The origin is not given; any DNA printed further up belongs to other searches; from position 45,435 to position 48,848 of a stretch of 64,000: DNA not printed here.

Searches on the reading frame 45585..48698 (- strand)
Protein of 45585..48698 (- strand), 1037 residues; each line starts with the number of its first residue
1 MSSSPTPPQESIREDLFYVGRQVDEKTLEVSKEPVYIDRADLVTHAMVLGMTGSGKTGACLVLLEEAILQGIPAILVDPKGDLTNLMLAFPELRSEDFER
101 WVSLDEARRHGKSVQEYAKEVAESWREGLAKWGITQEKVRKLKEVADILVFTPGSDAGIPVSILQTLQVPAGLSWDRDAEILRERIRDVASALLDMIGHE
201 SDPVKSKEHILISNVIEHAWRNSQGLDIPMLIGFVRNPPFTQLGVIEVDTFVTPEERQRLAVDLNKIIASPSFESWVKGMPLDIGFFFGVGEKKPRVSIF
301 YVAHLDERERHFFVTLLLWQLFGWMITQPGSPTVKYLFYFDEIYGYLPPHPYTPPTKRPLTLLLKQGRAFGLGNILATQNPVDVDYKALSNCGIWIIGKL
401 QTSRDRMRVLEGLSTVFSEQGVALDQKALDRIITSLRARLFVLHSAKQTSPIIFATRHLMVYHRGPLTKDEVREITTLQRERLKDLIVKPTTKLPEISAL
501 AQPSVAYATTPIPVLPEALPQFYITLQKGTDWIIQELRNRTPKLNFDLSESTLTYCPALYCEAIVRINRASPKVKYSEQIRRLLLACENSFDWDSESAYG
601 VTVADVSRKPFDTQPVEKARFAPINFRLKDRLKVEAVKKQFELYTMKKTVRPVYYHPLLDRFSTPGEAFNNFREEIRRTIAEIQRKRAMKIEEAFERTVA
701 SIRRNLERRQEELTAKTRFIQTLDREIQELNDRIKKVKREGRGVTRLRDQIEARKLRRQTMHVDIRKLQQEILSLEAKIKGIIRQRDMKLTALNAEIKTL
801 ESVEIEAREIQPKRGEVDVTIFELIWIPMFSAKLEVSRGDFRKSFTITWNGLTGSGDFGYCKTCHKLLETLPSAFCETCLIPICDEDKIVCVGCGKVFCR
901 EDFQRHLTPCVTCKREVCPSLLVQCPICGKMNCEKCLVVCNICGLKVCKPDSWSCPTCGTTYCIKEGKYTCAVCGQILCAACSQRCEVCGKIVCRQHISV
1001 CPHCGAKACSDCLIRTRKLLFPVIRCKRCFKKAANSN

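Call 67: search_protein_families(library=pfam, proteins=[window:45585-48698:-], max_evalue=0.00001)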
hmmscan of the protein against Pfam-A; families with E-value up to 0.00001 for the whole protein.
window:45585-48698:- (1037 aa): 1 family
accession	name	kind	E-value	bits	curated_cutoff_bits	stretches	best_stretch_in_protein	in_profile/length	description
PF01935.23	DUF87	-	7.1e-09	36.5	23.2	1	31-86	10-67/220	Helicase HerA, central domain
